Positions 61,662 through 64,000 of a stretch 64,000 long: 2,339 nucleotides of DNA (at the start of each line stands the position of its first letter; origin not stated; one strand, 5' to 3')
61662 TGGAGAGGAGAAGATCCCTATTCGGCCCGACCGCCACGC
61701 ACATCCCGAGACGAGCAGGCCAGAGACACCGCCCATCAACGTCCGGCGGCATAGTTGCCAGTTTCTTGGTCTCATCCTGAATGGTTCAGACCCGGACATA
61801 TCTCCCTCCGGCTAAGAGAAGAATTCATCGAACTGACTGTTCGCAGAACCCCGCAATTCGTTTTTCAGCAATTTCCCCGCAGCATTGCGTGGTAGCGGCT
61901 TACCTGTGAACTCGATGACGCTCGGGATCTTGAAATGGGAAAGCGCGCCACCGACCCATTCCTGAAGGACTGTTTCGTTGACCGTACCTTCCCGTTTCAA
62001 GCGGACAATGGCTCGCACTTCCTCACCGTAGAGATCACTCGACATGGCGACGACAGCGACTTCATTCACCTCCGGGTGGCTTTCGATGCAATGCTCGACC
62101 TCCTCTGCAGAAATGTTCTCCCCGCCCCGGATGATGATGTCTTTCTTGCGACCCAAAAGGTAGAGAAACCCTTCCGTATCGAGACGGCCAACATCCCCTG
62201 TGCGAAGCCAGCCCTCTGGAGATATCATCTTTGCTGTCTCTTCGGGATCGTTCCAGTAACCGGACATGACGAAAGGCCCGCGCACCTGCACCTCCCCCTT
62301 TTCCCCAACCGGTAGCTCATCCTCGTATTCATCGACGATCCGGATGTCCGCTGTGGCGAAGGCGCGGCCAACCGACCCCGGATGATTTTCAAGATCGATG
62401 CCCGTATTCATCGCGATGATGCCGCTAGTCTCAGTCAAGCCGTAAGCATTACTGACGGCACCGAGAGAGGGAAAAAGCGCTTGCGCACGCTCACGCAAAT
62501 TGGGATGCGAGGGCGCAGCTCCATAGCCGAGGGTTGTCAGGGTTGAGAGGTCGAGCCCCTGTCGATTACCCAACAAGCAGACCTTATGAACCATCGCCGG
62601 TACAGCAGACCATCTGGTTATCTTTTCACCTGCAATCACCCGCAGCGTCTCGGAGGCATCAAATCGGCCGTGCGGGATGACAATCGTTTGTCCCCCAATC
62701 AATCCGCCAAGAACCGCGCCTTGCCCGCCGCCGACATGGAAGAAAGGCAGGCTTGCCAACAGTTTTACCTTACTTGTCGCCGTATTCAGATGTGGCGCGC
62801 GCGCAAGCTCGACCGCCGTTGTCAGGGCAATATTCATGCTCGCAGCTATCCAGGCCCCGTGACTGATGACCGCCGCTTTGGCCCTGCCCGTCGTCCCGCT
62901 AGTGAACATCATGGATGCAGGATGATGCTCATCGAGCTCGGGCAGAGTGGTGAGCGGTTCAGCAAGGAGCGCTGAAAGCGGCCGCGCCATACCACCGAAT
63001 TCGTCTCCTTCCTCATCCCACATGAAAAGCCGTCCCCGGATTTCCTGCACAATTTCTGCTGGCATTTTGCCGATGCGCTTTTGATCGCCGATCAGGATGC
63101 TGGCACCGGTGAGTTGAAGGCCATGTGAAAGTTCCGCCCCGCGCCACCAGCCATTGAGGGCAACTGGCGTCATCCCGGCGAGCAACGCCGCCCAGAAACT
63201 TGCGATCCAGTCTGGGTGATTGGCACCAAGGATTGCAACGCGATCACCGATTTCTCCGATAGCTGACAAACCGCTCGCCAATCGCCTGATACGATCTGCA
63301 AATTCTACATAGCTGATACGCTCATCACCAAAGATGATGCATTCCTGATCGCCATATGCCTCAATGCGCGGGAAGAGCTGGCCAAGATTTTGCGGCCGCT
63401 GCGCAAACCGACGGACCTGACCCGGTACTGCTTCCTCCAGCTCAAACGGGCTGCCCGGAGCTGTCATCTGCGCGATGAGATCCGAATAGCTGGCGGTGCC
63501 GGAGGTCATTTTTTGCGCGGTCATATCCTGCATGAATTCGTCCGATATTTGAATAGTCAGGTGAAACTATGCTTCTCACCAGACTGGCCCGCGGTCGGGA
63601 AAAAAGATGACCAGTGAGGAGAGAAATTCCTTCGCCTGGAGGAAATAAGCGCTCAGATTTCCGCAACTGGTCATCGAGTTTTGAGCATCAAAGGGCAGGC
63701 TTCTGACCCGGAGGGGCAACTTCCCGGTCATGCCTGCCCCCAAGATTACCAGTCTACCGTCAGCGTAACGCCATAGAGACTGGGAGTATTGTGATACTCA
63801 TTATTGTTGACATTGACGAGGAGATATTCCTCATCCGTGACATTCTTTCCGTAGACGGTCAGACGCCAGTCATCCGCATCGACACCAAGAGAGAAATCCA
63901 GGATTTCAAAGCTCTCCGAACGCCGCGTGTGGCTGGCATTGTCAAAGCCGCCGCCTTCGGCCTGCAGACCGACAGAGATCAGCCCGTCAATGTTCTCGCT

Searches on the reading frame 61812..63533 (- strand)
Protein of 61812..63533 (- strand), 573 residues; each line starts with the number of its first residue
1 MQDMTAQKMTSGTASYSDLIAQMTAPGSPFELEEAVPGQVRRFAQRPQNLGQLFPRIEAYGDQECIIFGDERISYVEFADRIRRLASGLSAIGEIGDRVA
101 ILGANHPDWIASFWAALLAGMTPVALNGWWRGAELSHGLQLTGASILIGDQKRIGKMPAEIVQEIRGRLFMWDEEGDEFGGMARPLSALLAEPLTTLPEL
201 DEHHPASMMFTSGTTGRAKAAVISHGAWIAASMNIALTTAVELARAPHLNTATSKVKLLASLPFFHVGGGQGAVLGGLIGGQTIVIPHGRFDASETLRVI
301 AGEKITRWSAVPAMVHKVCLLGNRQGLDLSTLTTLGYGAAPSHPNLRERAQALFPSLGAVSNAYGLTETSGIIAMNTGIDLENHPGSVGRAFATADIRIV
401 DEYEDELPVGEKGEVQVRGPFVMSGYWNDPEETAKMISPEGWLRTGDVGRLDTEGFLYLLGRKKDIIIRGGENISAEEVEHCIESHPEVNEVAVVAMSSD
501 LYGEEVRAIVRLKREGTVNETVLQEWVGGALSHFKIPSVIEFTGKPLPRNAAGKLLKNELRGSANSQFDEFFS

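Call 6: search_protein_families(library=pfam, proteins=[window:61812-63533:-], max_evalue=0.01)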
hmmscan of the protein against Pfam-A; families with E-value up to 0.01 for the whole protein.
window:61812-63533:- (573 aa): 2 families
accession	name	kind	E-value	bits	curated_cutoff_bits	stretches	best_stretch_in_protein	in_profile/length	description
PF00501.34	AMP-binding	-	6.3e-73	246.2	29.9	1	57-427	5-384/384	AMP-binding enzyme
PF13193.12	AMP-binding_C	-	3e-12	47.7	24.5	1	478-554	1-76/76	AMP-binding enzyme C-terminal domain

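Call 7: search_protein_families(library=ncbifam, proteins=[window:61812-63533:-], max_evalue=0.01)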
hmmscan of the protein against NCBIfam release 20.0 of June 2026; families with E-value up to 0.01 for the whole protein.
window:61812-63533:- (573 aa): 104 families (the best 25 are shown)
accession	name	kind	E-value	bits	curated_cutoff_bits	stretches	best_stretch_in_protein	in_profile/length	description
NF052580.1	Str24CoAsynCasG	equivalog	3.3e-137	458.1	750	1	15-560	6-546/548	steroid-24-oyl-CoA synthetase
NF004837.0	PRK06187.1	subfamily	4.9e-105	351.8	476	1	56-565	17-523/531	long-chain-fatty-acid--CoA ligase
NF009233.0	PRK12583.1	subfamily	1.1e-84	284.9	832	2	199-564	197-550/558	fatty acid CoA ligase family protein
NF006182.0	PRK08316.1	subfamily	1.5e-83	281.1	663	1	50-566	13-519/523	fatty acyl-CoA synthetase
NF005801.1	PRK07656.1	equivalog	8.9e-83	278.6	657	1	58-561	12-500/500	FadD3 family acyl-CoA ligase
NF005857.1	PRK07786.1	exception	1.9e-80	270.8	733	1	62-561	24-509/513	fatty-acid--CoA ligase FadD5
NF004114.0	PRK05605.1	equivalog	4.6e-78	263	766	2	195-563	213-568/575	long-chain-fatty-acid--CoA ligase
NF005307.0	PRK06839.1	equivalog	1.9e-73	247.8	748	1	62-561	17-490/496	o-succinylbenzoate--CoA ligase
NF004797.0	PRK06145.1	equivalog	4.1e-72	243.1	850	1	62-566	17-497/499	acyl-CoA synthetase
NF006181.0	PRK08314.1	subfamily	2.2e-71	240.8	705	2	206-565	207-555/563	long-chain-fatty-acid--CoA ligase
NF002966.0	PRK03640.1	equivalog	9.5e-71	238.8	556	1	56-563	11-479/483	o-succinylbenzoate--CoA ligase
NF005702.0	PRK07514.1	subfamily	1.8e-70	237.7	558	1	65-568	21-504/506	malonyl-CoA synthase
NF004511.1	PRK05852.1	equivalog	1.7e-69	234.8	650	1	66-559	18-499/505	FadD7 family fatty acid--CoA ligase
TIGR01923.1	menE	equivalog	1.1e-67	228.9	330.15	1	75-560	2-442/442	o-succinylbenzoate--CoA ligase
NF052269.1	Staph_lig_FadD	equivalog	4.1e-67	226.6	650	1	71-567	26-496/499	long-chain-fatty-acid--CoA ligase FadD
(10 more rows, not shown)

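Call 101: search_solved_structures(query=window:61812-63533:-, max_evalue=1e-60)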
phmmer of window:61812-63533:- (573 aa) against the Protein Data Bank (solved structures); distinct sequences matched with E-value up to 1e-60: 3.
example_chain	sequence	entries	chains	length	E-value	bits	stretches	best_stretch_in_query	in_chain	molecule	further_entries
8r2q_A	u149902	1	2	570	3.6e-70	240.4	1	43-561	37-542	Probable fatty-acid-CoA ligase FadD5 (Fatty-acid-CoA synthetase) (Fatty-acid-CoA synthase)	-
8weu_A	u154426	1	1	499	1.2e-62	215.6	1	65-562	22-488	Fatty-acyl-CoA synthase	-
8wev_A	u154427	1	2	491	1.4e-62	215.3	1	65-561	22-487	Feruloyl-CoA Synthetase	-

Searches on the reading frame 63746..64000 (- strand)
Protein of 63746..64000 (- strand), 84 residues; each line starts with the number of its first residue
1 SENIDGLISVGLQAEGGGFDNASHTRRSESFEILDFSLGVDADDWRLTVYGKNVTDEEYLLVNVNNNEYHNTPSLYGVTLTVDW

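Call 6: search_protein_families(library=pfam, proteins=[window:63746-64000:-], max_evalue=0.01)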
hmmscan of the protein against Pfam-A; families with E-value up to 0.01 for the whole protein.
window:63746-64000:- (84 aa): 0 families

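Call 7: search_protein_families(library=ncbifam, proteins=[window:63746-64000:-], max_evalue=0.01)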
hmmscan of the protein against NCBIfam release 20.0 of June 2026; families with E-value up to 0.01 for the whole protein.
window:63746-64000:- (84 aa): 1 family
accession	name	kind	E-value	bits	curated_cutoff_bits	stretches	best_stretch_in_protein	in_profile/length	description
TIGR01783.1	TonB-siderophor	subfamily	0.0025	16.5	223.5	1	16-77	576-642/649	TonB-dependent siderophore receptor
